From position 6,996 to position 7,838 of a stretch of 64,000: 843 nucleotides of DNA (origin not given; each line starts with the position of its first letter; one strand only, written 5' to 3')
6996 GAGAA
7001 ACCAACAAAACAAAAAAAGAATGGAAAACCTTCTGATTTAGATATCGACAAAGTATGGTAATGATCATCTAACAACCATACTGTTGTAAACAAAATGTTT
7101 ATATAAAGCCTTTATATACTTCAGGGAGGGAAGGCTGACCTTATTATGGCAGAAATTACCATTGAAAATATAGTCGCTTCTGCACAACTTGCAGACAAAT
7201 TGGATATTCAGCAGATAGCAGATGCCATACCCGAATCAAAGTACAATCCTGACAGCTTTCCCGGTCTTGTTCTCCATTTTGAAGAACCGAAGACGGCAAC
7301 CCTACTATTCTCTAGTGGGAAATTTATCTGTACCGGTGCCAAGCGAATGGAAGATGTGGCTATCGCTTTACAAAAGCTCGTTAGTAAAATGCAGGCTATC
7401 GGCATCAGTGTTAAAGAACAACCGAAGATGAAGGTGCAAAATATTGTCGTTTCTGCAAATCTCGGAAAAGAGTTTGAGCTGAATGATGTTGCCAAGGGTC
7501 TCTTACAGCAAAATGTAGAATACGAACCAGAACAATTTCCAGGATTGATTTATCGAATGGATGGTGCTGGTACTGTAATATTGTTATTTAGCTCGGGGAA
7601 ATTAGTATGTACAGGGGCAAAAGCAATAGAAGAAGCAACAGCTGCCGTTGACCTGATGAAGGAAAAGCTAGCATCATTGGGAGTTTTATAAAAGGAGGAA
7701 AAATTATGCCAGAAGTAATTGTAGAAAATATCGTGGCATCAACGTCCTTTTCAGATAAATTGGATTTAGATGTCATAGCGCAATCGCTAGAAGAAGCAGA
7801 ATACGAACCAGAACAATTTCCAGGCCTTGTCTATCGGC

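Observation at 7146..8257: Tandem TBP paralogs sharing identical 26-32-nt stretches: sign of gene conversion between repeats and paralogs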

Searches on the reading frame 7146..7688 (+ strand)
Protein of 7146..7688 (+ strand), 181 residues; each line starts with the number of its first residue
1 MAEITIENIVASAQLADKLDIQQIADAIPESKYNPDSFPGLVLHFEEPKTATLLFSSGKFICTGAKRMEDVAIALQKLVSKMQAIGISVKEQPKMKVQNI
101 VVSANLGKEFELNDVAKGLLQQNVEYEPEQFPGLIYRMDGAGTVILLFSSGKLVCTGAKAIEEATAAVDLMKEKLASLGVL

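Call 5: search_protein_families(library=pfam, proteins=[window:7146-7688:+])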
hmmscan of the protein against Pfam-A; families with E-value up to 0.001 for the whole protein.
window:7146-7688:+ (181 aa): 1 family
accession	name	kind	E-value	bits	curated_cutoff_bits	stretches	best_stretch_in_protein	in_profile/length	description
PF00352.27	TBP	-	5.6e-54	180.4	22.9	2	95-176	2-83/85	Transcription factor TFIID (or TATA-binding protein, TBP)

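Call 16: find_related_loci(query=window:7146-7688:+, collection=metagenome_contigs, flank=2500)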
Query window:7146-7688:+ (181 aa) in metagenome_contigs; peptide patterns used: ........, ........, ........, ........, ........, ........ (x = any residue, [..] = any of these).
240 stretches matched a pattern; 4 encode a relative of the query (tblastn E <= 1e-3); 4 distinct loci.
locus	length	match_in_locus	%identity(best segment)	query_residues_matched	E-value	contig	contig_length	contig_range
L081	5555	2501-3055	87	1-181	3e-100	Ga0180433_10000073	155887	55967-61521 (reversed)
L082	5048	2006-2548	59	1-181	2e-73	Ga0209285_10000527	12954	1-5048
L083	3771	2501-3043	59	1-181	2e-73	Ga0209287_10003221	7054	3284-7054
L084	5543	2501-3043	60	1-181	3e-75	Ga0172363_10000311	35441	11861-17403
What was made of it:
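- Tried and rejected: Metagenome scan with TBP1 returned only 4 loci (call 16).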

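Call 23: find_homologous_proteins(query=window:7146-7688:+)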
Query window:7146-7688:+ (181 aa): 7915 proteins with E <= 0.001 among 8000 candidates; the best 120 are listed.
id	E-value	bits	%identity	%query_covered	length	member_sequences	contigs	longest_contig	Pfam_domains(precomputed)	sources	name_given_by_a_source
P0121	1.3e-108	378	100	100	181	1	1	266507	PF00352.28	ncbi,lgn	-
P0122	7.2e-95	333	86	100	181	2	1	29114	PF00352.28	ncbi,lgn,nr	ncbi:MAG: TATA-box-binding protein [Candidatus Thermoplasmatota archaeon]|nr:TATA-box-binding protei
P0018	7.8e-77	275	52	99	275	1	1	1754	PF00352.28,PF11858.15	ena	-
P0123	1.5e-75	270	67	100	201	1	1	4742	PF00352.28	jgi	jgi:transcription initiation factor TFIID TATA-box-binding protein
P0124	4.4e-75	269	68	100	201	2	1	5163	PF00352.28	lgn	-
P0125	7.4e-75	268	67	100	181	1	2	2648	PF00352.28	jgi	-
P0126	2.2e-74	267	67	100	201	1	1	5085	PF00352.28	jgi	jgi:transcription initiation factor TFIID TATA-box-binding protein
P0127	3.5e-74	266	67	100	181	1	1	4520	PF00352.28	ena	-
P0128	2.5e-73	263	65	100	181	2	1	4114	PF00352.28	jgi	-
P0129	6.0e-73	262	67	100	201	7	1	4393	PF00352.28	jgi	-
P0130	2.8e-72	260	67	100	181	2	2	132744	PF00352.28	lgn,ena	-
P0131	1.5e-71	257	63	100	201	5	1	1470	PF00352.28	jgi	-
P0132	2.4e-71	257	64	100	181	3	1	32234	PF00352.28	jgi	jgi:transcription initiation factor TFIID TATA-box-binding protein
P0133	3.3e-71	256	66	100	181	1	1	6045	PF00352.28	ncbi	-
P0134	6.7e-71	255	64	100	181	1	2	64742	PF00352.28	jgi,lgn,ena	-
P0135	7.9e-71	255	64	100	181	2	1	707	PF00352.28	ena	-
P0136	8.3e-71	255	66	100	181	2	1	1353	PF00352.28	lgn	-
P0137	8.4e-70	252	63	100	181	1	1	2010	PF00352.28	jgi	jgi:transcription initiation factor TFIID TATA-box-binding protein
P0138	2.1e-69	250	62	100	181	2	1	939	PF00352.28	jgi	-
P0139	2.5e-68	247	61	100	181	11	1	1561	PF00352.28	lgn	-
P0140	9.4e-68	245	62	100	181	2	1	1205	PF00352.28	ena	-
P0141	1.4e-67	244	61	100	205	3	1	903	PF00352.28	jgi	jgi:transcription initiation factor TFIID TATA-box-binding protein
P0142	1.5e-67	244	62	100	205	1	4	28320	PF00352.28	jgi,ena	-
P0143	2.0e-67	244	62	100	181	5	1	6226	PF00352.28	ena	-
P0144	2.9e-67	243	61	100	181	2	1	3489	PF00352.28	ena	-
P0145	4.9e-67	243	61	100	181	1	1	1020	PF00352.28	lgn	-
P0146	7.4e-67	242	60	100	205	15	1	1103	PF00352.28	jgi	jgi:transcription initiation factor TFIID TATA-box-binding protein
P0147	1.1e-66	242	58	100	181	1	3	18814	PF00352.28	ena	-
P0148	1.3e-66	241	60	100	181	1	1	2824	PF00352.28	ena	-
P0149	1.7e-66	241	59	100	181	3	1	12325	PF00352.28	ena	-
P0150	2.7e-66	240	61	98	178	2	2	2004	PF00352.28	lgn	-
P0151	1.7e-65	238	59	100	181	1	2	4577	PF00352.28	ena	-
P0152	1.7e-65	238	60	100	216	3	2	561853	PF00352.28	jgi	-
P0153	2.9e-65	237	61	99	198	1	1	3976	PF00352.28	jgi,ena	-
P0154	3.8e-65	237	62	100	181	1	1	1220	PF00352.28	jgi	jgi:transcription initiation factor TFIID TATA-box-binding protein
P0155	1.2e-64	235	60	100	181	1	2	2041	PF00352.28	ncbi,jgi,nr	ncbi:MAG: TATA-box-binding protein [Candidatus Thermoplasmatota archaeon]|jgi:transcription initiati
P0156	1.3e-64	235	58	100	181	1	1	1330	PF00352.28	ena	-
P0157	1.5e-64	235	57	100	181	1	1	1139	PF00352.28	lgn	-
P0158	2.9e-64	234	60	100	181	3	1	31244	PF00352.28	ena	-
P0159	3.1e-64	234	59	100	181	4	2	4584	PF00352.28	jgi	-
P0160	4.6e-64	233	58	100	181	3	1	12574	PF00352.28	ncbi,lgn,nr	ncbi:MAG: TATA-box-binding protein [Euryarchaeota archaeon]|nr:TATA-box-binding protein [Euryarchaeo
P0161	7.5e-64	232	59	100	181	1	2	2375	PF00352.28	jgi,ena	-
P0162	8.3e-64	232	57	100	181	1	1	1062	PF00352.28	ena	-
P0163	1.1e-63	232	60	100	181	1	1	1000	PF00352.28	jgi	jgi:transcription initiation factor TFIID TATA-box-binding protein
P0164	1.4e-63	231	59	100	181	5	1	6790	PF00352.28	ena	-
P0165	3.3e-63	230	56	100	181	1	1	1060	PF00352.28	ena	-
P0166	6.8e-63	229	57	100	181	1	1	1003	PF00352.28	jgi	jgi:transcription initiation factor TFIID TATA-box-binding protein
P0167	9.2e-63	229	59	100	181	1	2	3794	PF00352.28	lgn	-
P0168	2.1e-62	228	57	100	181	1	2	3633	PF00352.28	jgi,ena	-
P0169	3.3e-60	220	54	100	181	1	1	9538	PF00352.28,PF11858.15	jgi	-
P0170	3.9e-60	220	55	100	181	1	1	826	PF00352.28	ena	-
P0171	5.3e-60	220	57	100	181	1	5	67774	PF00352.28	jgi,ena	-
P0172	5.7e-60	220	56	100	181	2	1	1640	PF00352.28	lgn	-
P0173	6.6e-60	219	55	99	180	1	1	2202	PF00352.28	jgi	jgi:transcription initiation factor TFIID TATA-box-binding protein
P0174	8.6e-60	219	54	100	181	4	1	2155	PF00352.28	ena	-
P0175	3.2e-59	217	56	100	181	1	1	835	PF00352.28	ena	-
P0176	3.3e-59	217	55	100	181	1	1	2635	PF00352.28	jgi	jgi:transcription initiation factor TFIID TATA-box-binding protein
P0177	3.4e-59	217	52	100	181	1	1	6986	PF00352.28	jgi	-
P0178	4.1e-59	217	56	100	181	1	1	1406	PF00352.28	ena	-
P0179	4.7e-59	217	54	100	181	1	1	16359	PF00352.28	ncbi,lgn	-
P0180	4.7e-59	217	54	100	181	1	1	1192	PF00352.28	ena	-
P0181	7.3e-59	216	58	100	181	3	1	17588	PF00352.28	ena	-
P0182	8.8e-59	216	55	100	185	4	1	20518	PF00352.28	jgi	-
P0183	1.1e-58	215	56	100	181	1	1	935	PF00352.28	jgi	jgi:transcription initiation factor TFIID TATA-box-binding protein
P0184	1.2e-58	215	57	100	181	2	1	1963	PF00352.28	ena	-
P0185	1.3e-58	215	56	100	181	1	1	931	PF00352.28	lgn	-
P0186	2.2e-58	215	56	100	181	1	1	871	PF00352.28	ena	-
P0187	2.7e-58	214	52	100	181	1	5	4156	PF00352.28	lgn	-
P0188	3.3e-58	214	50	100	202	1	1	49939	PF00352.28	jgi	jgi:transcription initiation factor TFIID TATA-box-binding protein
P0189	3.6e-58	214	58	98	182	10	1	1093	PF00352.28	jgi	jgi:transcription initiation factor TFIID TATA-box-binding protein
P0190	3.8e-58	214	54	100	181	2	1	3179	PF00352.28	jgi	jgi:transcription initiation factor TFIID TATA-box-binding protein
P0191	3.9e-58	214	54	100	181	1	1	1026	PF00352.28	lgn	-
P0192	2.4e-57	211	58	98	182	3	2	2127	PF00352.28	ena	-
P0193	2.6e-57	211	55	100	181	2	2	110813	PF00352.28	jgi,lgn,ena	-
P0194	2.8e-57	211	55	100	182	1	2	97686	PF00352.28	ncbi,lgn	-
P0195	3.4e-57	211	54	100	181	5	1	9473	PF00352.28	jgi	-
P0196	3.8e-57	211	54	100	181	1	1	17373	PF00352.28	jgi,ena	-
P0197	4.2e-57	210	55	98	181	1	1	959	PF00352.28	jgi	-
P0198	4.6e-57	210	53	100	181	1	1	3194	PF00352.28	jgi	jgi:transcription initiation factor TFIID TATA-box-binding protein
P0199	7.9e-57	209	-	-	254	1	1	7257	PF00352.28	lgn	-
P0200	1.0e-56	209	51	100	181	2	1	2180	PF00352.28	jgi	-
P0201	1.1e-56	209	53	100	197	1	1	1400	PF00352.28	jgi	jgi:transcription initiation factor TFIID TATA-box-binding protein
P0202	1.4e-56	209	53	100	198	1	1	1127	PF00352.28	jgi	-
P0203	1.7e-56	208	55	100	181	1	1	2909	PF00352.28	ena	-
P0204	1.8e-56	208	52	100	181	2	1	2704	PF00352.28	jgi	jgi:transcription initiation factor TFIID TATA-box-binding protein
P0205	2.8e-56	208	56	100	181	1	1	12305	PF00352.28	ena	-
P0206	3.0e-56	208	54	100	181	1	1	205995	PF00352.28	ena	-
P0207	3.2e-56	207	51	100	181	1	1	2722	PF00352.28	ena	-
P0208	3.4e-56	207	55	100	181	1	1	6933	PF00352.28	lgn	-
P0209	4.3e-56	207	55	100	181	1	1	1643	PF00352.28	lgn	-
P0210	4.5e-56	207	52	100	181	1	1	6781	PF00352.28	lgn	-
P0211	6.3e-56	207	54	100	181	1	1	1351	PF00352.28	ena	-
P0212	3.1e-55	204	-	-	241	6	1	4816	PF00352.28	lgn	-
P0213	4.1e-55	204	51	100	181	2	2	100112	PF00352.28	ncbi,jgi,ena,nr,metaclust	ncbi:MAG: hypothetical protein AYK22_06410 [Thermoplasmatales archaeon SG8-52-3]|nr:MAG: hypothetica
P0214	4.2e-55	204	51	100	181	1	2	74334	PF00352.28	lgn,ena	-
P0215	6.1e-55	203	52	100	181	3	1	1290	PF00352.28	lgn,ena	-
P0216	6.5e-55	203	51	100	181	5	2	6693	PF00352.28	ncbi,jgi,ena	-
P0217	6.6e-55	203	51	100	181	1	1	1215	PF00352.28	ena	-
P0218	7.0e-55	203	42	98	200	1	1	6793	PF00352.28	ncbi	-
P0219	8.5e-55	203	50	100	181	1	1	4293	PF00352.28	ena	-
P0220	9.3e-55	203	51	100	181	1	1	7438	PF00352.28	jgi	jgi:transcription initiation factor TFIID TATA-box-binding protein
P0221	9.4e-55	203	53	100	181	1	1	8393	PF00352.28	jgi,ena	-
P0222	9.8e-55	203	51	100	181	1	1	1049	PF00352.28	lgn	-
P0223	9.8e-55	203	53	98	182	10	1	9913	PF00352.28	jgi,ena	-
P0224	1.1e-54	203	53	100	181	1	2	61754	PF00352.28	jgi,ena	-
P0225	1.4e-54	202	52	100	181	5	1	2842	PF00352.28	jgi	jgi:transcription initiation factor TFIID TATA-box-binding protein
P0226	1.4e-54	202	54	100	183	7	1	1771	PF00352.28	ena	-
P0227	1.5e-54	202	51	100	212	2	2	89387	PF00352.28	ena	-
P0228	1.6e-54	202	51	100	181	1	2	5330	PF00352.28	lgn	-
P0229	1.7e-54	202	54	99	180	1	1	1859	PF00352.28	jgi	jgi:transcription initiation factor TFIID TATA-box-binding protein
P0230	2.1e-54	202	53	100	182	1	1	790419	PF00352.28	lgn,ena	-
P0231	2.3e-54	201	48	100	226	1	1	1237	PF00352.28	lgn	-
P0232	2.3e-54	201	50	100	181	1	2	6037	PF00352.28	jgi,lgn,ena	-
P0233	2.4e-54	201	50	100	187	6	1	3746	PF00352.28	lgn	-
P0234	2.6e-54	201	50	100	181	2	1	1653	PF00352.28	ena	-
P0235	2.7e-54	201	52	100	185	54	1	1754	PF00352.28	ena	-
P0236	3.1e-54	201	49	100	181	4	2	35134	PF00352.28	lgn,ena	-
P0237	3.2e-54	201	53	100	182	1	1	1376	PF00352.28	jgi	-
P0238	3.2e-54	201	51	100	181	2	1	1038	PF00352.28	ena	-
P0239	3.5e-54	201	55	100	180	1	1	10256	PF00352.28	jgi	jgi:transcription initiation factor TFIID TATA-box-binding protein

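Call 24: find_encoding_contigs(protein=P0122, flank=1500, max_places=2)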
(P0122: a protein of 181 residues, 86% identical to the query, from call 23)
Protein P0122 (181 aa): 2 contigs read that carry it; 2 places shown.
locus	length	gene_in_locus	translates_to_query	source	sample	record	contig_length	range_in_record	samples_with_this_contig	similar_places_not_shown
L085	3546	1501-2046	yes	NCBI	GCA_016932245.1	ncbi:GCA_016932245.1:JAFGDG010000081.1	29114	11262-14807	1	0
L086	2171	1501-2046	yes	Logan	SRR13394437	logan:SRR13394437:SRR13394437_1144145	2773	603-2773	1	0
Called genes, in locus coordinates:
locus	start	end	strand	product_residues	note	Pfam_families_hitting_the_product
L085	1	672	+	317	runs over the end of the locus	PF00389:2-Hacid_dh, PF02826:2-Hacid_dh_C, PF07991:KARI_N (weak), PF03446:NAD_binding_2 (weak)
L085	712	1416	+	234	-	PF01997:Translin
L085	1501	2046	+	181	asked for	PF00352:TBP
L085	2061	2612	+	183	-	PF00352:TBP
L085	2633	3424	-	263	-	PF03099:BPL_LplA_LipB, PF02237:BPL_C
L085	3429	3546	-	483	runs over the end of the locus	PF00289:Biotin_carb_N, PF02786:CPSase_L_D2, PF08443:RimK (weak), PF02222:ATP-grasp, PF07478:Dala_Dala_lig_C, PF02785:Biotin_carb_C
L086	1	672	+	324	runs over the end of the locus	PF00389:2-Hacid_dh, PF02826:2-Hacid_dh_C, PF03446:NAD_binding_2 (weak), PF07991:KARI_N (weak)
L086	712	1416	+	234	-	PF01997:Translin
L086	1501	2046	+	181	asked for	PF00352:TBP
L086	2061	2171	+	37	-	?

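Call 25: find_encoding_contigs(protein=P0123, flank=1500, max_places=2)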
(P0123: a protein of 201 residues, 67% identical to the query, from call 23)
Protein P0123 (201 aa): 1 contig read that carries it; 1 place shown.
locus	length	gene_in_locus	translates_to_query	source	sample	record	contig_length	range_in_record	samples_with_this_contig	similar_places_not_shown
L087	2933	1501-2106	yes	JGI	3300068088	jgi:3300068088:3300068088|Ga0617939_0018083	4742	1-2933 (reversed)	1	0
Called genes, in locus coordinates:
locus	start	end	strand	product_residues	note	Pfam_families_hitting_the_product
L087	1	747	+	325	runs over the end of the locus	PF00389:2-Hacid_dh, PF03446:NAD_binding_2 (faint), PF02826:2-Hacid_dh_C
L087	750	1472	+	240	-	PF01997:Translin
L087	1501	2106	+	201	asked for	PF00352:TBP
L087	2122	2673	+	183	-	PF00352:TBP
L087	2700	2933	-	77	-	PF02237:BPL_C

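Call 26: find_encoding_contigs(protein=P0130, flank=1500, max_places=2)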
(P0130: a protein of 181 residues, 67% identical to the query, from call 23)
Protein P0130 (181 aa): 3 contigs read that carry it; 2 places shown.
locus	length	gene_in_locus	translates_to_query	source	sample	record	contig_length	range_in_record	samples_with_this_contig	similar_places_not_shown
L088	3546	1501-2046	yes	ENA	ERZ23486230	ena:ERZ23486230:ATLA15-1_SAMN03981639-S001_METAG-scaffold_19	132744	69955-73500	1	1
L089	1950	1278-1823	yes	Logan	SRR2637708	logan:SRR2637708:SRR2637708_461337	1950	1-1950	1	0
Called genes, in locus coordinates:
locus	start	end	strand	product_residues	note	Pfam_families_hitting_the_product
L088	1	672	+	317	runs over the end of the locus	PF00389:2-Hacid_dh, PF02826:2-Hacid_dh_C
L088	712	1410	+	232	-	PF01997:Translin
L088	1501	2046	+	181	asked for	PF00352:TBP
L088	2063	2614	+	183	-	PF00352:TBP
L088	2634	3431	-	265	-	PF03099:BPL_LplA_LipB, PF02237:BPL_C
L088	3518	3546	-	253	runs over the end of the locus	PF17957:Big_7 (faint)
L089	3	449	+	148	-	?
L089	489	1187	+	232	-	PF01997:Translin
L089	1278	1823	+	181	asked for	PF00352:TBP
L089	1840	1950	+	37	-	?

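Call 27: find_encoding_contigs(protein=P0132, flank=1500, max_places=2)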
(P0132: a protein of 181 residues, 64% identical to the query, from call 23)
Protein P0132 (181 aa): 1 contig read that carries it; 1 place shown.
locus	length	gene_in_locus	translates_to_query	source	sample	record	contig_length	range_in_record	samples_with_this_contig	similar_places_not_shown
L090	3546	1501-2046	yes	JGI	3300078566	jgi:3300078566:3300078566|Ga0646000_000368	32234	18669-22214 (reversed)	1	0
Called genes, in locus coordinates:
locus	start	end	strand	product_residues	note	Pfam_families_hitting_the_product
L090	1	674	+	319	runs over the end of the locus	PF00389:2-Hacid_dh, PF02826:2-Hacid_dh_C, PF00208:ELFV_dehydrog (weak), PF03446:NAD_binding_2 (weak)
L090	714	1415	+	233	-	PF01997:Translin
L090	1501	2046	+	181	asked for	PF00352:TBP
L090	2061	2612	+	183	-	PF00352:TBP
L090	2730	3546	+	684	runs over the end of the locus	PF05362:Lon_C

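Call 28: find_encoding_contigs(protein=P0134, flank=1500, max_places=1)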
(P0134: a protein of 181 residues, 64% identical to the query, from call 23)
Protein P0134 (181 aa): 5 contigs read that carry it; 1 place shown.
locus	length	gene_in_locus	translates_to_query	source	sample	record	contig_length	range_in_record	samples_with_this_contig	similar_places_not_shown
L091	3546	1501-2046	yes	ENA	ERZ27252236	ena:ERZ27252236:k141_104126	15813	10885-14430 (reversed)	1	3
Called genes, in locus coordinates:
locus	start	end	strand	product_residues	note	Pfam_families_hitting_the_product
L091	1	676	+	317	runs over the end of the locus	PF00389:2-Hacid_dh, PF02826:2-Hacid_dh_C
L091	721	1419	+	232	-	PF01997:Translin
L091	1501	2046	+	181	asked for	PF00352:TBP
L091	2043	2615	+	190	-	PF00352:TBP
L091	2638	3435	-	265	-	PF03099:BPL_LplA_LipB, PF02237:BPL_C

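Call 29: find_encoding_contigs(protein=P0142, flank=1500, max_places=1)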
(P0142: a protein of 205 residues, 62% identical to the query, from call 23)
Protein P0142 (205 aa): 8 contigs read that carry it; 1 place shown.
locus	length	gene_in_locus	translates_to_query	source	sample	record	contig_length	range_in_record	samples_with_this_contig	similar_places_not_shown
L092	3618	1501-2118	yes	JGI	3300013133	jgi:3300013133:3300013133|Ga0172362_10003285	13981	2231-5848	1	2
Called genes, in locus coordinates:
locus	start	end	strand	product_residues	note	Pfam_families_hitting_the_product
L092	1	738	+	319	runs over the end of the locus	PF00389:2-Hacid_dh, PF02826:2-Hacid_dh_C, PF03446:NAD_binding_2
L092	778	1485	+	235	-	PF01997:Translin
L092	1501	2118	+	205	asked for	PF00352:TBP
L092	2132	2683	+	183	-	PF00352:TBP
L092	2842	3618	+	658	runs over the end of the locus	PF05362:Lon_C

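Call 30: find_encoding_contigs(protein=P0147, flank=1500, max_places=1)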
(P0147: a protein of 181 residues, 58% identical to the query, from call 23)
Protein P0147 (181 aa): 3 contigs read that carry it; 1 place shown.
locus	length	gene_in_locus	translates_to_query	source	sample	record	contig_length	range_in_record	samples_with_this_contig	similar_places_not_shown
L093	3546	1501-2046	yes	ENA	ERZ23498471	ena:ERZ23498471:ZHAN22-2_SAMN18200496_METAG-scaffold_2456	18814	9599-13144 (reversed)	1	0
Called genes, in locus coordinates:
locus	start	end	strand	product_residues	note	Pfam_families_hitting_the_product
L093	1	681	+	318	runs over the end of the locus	PF00389:2-Hacid_dh, PF02826:2-Hacid_dh_C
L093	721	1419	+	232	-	PF01997:Translin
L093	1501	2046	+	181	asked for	PF00352:TBP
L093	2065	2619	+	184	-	PF00352:TBP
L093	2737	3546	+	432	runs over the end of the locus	PF05048:NosD, PF13229:Beta_helix, PF05048:NosD, PF13229:Beta_helix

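Call 31: find_encoding_contigs(protein=P0149, flank=1500, max_places=1)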
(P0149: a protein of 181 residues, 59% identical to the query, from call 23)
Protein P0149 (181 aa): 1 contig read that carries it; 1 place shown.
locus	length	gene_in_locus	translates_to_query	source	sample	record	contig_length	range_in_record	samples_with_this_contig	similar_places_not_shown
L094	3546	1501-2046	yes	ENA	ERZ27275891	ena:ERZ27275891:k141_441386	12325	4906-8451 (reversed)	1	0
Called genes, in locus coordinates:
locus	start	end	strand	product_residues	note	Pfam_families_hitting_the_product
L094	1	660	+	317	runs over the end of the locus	PF00389:2-Hacid_dh, PF02826:2-Hacid_dh_C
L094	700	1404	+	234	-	PF01997:Translin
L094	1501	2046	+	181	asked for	PF00352:TBP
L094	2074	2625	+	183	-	PF00352:TBP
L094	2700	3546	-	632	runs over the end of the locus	PF17297:PEPCK_N, PF00821:PEPCK_GTP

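Call 32: find_encoding_contigs(protein=P0133, flank=1500, max_places=1)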
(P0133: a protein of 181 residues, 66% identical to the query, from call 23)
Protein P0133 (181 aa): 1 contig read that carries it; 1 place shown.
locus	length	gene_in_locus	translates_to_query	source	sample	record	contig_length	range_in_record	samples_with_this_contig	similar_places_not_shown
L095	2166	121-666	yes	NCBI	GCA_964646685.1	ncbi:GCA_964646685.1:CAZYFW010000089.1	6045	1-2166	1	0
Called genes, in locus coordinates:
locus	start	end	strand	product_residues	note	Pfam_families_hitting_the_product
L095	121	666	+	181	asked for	PF00352:TBP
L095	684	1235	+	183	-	PF00352:TBP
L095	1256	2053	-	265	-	PF03099:BPL_LplA_LipB, PF02237:BPL_C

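Call 33: find_encoding_contigs(protein=P0128, flank=1500, max_places=1)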
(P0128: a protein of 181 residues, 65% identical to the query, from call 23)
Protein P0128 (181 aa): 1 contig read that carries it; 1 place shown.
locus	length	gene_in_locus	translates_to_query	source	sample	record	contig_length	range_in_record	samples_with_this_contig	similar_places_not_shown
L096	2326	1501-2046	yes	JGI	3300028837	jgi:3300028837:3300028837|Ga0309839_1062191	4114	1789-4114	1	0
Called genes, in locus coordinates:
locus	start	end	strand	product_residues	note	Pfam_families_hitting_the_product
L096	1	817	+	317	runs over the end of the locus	PF00389:2-Hacid_dh, PF02826:2-Hacid_dh_C, PF03446:NAD_binding_2 (weak)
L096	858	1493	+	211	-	PF01997:Translin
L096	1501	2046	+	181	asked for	PF00352:TBP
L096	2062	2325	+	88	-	?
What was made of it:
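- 7146..7691 (+): TBP1: a 181-aa fast-evolving TBP paralogue with two TBP domains. The synteny translin-TBP1-TBP2 is conserved (calls 24-33).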

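Call 49: list_cluster_members(proteins=[P0121])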
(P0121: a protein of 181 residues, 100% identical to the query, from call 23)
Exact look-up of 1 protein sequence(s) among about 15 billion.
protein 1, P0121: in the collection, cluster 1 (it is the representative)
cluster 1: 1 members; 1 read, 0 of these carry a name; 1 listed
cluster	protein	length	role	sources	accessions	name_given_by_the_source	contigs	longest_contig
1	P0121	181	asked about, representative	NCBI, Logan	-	-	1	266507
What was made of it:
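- Tried and rejected: Exact-cluster look-up of TBP1 gave no organism name (call 49).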
